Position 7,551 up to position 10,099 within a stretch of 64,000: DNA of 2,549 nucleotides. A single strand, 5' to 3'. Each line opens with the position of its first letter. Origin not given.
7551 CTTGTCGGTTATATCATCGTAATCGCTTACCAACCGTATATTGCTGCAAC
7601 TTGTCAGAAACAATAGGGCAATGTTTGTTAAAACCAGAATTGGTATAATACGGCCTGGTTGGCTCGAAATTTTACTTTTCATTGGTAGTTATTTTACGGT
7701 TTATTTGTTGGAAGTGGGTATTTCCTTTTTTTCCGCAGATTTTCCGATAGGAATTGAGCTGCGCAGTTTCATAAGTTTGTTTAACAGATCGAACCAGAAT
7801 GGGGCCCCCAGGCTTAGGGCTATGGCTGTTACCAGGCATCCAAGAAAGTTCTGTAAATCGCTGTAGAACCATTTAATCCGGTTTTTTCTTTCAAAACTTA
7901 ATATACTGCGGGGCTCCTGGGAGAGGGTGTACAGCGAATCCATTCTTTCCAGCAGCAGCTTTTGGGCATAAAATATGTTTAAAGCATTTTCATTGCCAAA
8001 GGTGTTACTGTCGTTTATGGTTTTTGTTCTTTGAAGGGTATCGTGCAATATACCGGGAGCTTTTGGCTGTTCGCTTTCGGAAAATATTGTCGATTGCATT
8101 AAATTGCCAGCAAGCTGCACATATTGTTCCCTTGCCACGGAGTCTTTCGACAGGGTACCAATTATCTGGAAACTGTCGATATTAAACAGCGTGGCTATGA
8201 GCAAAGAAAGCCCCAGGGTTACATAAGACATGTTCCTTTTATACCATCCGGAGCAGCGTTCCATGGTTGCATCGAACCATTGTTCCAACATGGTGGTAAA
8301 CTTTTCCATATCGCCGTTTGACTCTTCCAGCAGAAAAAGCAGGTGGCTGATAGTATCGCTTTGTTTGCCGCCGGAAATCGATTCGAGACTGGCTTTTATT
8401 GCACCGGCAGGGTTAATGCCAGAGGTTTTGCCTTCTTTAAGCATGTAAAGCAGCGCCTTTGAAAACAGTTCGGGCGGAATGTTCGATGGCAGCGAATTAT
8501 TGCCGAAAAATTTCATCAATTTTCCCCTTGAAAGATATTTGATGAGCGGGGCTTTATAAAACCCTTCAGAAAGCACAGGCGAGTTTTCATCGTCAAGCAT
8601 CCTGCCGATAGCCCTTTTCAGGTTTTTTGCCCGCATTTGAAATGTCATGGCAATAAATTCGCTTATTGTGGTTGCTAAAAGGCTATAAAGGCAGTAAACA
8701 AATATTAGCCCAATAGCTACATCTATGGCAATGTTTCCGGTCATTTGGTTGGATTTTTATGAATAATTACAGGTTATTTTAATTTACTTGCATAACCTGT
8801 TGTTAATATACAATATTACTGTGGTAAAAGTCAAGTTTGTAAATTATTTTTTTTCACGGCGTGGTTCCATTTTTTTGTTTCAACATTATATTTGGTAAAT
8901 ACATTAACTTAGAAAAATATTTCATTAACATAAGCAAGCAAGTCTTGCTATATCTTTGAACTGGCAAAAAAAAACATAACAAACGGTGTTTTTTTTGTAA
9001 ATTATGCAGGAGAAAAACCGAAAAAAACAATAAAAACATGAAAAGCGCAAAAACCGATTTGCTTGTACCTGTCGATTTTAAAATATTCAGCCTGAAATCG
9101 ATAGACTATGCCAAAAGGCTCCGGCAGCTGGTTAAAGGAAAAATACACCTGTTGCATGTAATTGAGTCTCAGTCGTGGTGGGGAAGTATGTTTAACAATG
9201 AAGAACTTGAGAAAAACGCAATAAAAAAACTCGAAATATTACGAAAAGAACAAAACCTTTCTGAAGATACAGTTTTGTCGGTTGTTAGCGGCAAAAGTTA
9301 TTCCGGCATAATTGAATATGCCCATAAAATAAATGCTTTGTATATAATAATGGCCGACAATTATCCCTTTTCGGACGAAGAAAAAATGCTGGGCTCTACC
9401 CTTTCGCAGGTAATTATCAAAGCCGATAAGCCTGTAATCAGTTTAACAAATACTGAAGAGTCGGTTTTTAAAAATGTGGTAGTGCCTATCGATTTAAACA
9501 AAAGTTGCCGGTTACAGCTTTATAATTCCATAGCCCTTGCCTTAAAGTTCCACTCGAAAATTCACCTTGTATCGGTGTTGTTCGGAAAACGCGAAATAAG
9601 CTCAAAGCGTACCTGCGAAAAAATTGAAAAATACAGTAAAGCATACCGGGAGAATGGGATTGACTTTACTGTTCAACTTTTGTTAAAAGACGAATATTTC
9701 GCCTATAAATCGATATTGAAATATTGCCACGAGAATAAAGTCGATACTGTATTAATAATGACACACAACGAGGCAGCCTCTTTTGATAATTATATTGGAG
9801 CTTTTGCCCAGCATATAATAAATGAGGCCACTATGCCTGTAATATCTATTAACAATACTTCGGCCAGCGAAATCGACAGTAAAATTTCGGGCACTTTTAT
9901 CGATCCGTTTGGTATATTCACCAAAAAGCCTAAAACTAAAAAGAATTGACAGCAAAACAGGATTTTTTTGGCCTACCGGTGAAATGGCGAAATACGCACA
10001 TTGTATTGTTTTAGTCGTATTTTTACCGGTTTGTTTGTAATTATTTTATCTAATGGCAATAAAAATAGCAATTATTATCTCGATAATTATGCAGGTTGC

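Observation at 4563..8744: Five-gene envelope module around a signal-less M15 wall peptidase: lysis-cassette-like or effector/immunity-like, with no phage or secretion-system context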

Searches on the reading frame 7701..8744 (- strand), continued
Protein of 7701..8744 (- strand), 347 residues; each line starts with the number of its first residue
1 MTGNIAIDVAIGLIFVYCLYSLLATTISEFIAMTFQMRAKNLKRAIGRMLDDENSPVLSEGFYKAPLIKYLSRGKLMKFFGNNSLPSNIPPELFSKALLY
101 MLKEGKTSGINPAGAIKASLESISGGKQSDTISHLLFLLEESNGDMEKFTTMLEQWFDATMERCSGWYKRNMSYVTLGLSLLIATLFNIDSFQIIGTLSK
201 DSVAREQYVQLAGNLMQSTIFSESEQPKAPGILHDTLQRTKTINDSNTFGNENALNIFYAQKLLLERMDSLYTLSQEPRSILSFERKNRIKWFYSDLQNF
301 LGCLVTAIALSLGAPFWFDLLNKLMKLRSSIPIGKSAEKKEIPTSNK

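Call 53: get_annotated_region(hit=H7, flank=6000)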
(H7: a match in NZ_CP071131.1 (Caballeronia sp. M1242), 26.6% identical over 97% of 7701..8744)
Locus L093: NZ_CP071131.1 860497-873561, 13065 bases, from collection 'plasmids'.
description: Caballeronia sp. M1242 plasmid unnamed2, complete sequence
organism: Caballeronia sp. M1242 (NCBI taxid 2814653)
taxonomy: Bacteria; Pseudomonadota; Betaproteobacteria; Burkholderiales; Burkholderiaceae; Caballeronia; Caballeronia sp. M1242
host: -; source: Homo sapiens,ETA; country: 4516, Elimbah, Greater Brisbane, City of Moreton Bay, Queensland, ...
typing (MOB-suite, as given by PLSDB): non-mobilizable
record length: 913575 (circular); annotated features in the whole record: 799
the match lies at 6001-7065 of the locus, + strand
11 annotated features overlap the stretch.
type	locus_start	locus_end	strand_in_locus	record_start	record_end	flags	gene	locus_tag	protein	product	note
CDS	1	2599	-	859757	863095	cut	-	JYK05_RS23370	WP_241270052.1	adenylate/guanylate cyclase domain-containing protein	GO:0009190 - cyclic nucleotide biosynthetic process [Evidence IEA]; GO:0035556 - intracellular signal transduction ...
CDS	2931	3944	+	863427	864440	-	-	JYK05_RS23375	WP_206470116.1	LuxR C-terminal-related transcriptional regulator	GO:0006355 - regulation of DNA-templated transcription [Evidence IEA]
CDS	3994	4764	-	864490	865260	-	-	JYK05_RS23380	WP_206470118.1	hypothetical protein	-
CDS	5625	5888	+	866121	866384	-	-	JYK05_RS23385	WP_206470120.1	hypothetical protein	-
CDS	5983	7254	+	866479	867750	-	-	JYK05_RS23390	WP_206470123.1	hypothetical protein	-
CDS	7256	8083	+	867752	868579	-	-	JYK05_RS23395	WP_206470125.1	N-acetylmuramoyl-L-alanine amidase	-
CDS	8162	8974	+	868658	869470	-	-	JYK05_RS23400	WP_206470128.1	peptidoglycan-binding protein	-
CDS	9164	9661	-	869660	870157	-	-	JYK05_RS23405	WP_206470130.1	SRPBCC family protein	-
CDS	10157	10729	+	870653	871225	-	-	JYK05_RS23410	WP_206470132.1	DUF1993 domain-containing protein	-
CDS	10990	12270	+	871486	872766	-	-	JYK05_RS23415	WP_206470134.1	MFS transporter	GO:0055085 - transmembrane transport [Evidence IEA]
CDS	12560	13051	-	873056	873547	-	-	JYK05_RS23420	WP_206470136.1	ProQ/FinO family protein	-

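Call 65: search_protein_representatives(alignment_id=A3)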
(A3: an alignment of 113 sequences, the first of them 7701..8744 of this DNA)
Query: 113 sequences, 335 profile positions. Proteins with E-value up to 0.001 (for the whole library): 16321; up to 1e-10: 12268; up to 1e-30: 7150. The best 150 are listed.
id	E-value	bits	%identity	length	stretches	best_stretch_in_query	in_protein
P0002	4.5e-126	437.2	-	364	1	1-329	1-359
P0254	1.8e-118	412.2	-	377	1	1-327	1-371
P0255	2.6e-117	408.4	-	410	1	1-333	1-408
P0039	3.0e-117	408.2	-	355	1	1-323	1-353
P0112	1.6e-116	405.8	-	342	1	1-334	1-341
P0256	3.8e-114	398.0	-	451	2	95-333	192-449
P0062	9.7e-114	396.7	-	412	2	109-327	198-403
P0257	4.5e-113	394.5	-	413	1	1-329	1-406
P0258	4.7e-113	394.4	-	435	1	1-332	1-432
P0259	2.5e-111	388.8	-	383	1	1-334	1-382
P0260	2.8e-111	388.6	-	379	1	1-327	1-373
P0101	3.2e-111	388.4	-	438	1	1-328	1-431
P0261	3.4e-111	388.3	-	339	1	1-333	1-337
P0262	3.4e-111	388.3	-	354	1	1-326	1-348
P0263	7.7e-111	387.1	-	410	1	1-327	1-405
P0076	2.7e-110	385.4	-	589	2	73-327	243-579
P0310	2.7e-103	362.3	-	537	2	88-321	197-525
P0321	8.3e-102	357.5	-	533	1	1-328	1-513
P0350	3.9e-99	348.7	-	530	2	106-317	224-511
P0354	1.0e-98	347.3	-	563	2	110-322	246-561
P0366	3.7e-98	345.5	-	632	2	100-327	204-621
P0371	5.7e-98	344.8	-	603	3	109-329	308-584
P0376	1.0e-97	344.0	-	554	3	78-324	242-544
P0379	1.4e-97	343.6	-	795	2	1-267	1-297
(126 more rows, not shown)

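Call 69: search_protein_families(library=pfam, proteins=[P0109, P0076, P0379, P0366, P0371, P0354, P0321, P0310, P0350, P0376], max_evalue=0.01)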
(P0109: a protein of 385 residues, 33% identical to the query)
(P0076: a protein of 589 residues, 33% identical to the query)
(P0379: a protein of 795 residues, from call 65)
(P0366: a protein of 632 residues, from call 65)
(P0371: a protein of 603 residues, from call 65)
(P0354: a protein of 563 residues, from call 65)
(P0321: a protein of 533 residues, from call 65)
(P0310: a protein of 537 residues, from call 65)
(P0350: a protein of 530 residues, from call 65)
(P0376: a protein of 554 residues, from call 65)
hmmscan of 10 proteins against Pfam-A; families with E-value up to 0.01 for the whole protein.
P0109 (385 aa): 1 family
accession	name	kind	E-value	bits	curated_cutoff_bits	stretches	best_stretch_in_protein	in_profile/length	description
PF19368.5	AraR_C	-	6.4e-08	33.2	23.8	1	7-46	6-45/82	AraR C-terminal winged HTH domain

P0076 (589 aa): 0 families

P0379 (795 aa): 1 family
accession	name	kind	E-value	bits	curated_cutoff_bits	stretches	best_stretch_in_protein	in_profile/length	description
PF13365.12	Trypsin_2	-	1.7e-06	29.2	27.6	1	613-768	10-144/144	Trypsin-like peptidase domain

P0366 (632 aa): 1 family
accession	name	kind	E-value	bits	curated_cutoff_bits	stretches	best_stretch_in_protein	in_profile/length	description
PF05659.16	RPW8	-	0.0069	16.5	30.4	0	360-414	30-85/139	Arabidopsis broad-spectrum mildew resistance protein RPW8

P0371 (603 aa): 2 families
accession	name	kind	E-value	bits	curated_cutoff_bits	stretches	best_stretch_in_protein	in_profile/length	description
PF21994.1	AGAO-like_N2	-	5.4e-05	23.8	27.4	0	312-340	6-34/76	AGAO-like N2 domain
PF07697.16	7TMR-HDED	-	0.004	17.6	27.6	0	274-360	34-125/224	7TM-HD extracellular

P0354 (563 aa): 0 families

P0321 (533 aa): 0 families

P0310 (537 aa): 0 families

P0350 (530 aa): 0 families

P0376 (554 aa): 0 families

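Call 80: search_protein_families(library=padloc, alignment_id=A6, max_evalue=1e-10)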
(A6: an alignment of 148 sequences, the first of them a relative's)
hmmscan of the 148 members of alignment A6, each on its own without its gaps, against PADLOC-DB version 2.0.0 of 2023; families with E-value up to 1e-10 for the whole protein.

A. member 1, L066:4915-5568:- (218 aa): 0 families

B. families by the number of members that match (of 148 scanned): 31 families (the first 25 are shown)
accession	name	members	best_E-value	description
PDLC03598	REase_MTase_IIG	1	1.9e-157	Type IIG restriction enzyme-methyltransferase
PDLC05027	PDC-S48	1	2.9e-45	-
PDLC00932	Cas12u3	1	2.6e-44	Cas12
PDLC01699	Cas12f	1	2.1e-43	CAS-V-F; effector__SPE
PDLC05071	PDC-S70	1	5.8e-43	-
PDLC05073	PDC-S70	1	2.6e-41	-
PDLC02203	MzaA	1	1.3e-40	-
PDLC01247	DEDDh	1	3.1e-38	"CAS-I,CAS-II,CAS-III,CAS-IV,CAS-V,CAS-VI; associated"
PDLC05028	PDC-S48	1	2e-29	-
PDLC05070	PDC-S70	1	2.9e-29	-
PDLC03599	REase_MTase_IIG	1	4.3e-28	Type IIG restriction enzyme-methyltransferase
PDLC03627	REase_MTase_IIG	1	2.7e-25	Type IIG restriction enzyme-methyltransferase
PDLC05068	PDC-S70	1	8.6e-24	-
PDLC02643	DrmMI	1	5e-23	DrmMI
PDLC05074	PDC-S70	1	2.5e-22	-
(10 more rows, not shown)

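Call 91: search_protein_families(library=pfam, proteins=[L036:9171-10133:+, L066:9275-10231:+, L064:1397-2293:+, L080:4850-5743:+, L063:9161-10354:+, L043:9425-10801:+, L073:9197-10009:+, L092:11071-12765:+, L093:8162-8971:+, L050:8841-10070:+], max_evalue=0.01)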
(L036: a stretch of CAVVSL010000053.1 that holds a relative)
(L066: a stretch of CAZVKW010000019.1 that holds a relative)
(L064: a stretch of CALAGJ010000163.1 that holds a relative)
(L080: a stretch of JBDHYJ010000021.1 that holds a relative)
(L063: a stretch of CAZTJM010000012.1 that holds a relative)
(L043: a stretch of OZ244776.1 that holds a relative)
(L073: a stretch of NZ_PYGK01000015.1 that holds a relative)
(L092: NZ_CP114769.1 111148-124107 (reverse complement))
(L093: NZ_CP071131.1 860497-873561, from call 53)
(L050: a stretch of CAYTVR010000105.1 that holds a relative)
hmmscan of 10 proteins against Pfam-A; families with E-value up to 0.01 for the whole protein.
L036:9171-10133:+ (321 aa): 1 family
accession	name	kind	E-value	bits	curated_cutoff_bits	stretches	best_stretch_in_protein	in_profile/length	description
PF01374.23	Glyco_hydro_46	-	1.7e-09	38.1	27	1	146-313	38-210/210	Glycosyl hydrolase family 46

L066:9275-10231:+ (319 aa): 1 family
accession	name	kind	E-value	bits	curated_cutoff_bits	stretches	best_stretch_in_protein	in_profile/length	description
PF01374.23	Glyco_hydro_46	-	1.4e-11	44.9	27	1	166-308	61-207/210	Glycosyl hydrolase family 46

L064:1397-2293:+ (299 aa): 0 families

L080:4850-5743:+ (298 aa): 0 families

L063:9161-10354:+ (398 aa): 1 family
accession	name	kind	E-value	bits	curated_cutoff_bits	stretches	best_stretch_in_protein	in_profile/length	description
PF04794.17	YdjC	-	1.4e-26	94.4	29.7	1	79-250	2-154/266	YdjC-like protein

L043:9425-10801:+ (459 aa): 2 families
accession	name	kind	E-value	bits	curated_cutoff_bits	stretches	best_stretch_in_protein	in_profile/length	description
PF01510.30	Amidase_2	-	5.2e-30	104.9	26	1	18-153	3-131/131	N-acetylmuramoyl-L-alanine amidase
PF00182.24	Glyco_hydro_19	-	0.00021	21.6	25.5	1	313-386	74-145/232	Chitinase class I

L073:9197-10009:+ (271 aa): 3 families
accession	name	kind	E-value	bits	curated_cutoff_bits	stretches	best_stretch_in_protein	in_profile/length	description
PF01510.30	Amidase_2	-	4.7e-14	53.3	26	1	34-163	4-129/131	N-acetylmuramoyl-L-alanine amidase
PF01471.23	PG_binding_1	-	6.7e-14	52.3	23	1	223-258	21-56/57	Putative peptidoglycan binding domain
PF09374.15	PG_binding_3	-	2.5e-05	24.8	24.6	0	213-241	3-38/76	Predicted Peptidoglycan domain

L092:11071-12765:+ (565 aa): 1 family
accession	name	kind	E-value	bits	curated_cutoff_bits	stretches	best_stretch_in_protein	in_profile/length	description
PF01244.27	Peptidase_M19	-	4.4e-07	29.8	26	1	358-515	215-297/319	Membrane dipeptidase (Peptidase family M19)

L093:8162-8971:+ (270 aa): 1 family
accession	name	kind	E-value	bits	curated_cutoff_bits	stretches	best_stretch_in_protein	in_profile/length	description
PF01471.23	PG_binding_1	-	1.1e-16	61.2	23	1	13-67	3-57/57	Putative peptidoglycan binding domain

L050:8841-10070:+ (410 aa): 1 family
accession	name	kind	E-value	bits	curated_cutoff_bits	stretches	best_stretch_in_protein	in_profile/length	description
PF00082.27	Peptidase_S8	-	9.1e-37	127.3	21.8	1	138-397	1-288/288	Subtilase family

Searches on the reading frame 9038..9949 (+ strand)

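Call 3: search_protein_families(library=pfam, proteins=[window:9038-9949:+], max_evalue=1)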
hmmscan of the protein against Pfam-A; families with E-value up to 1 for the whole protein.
window:9038-9949:+ (303 aa): 1 family
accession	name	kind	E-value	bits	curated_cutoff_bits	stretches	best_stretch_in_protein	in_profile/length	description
PF00582.32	Usp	-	2.7e-16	60.8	24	2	8-134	5-138/141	Universal stress protein family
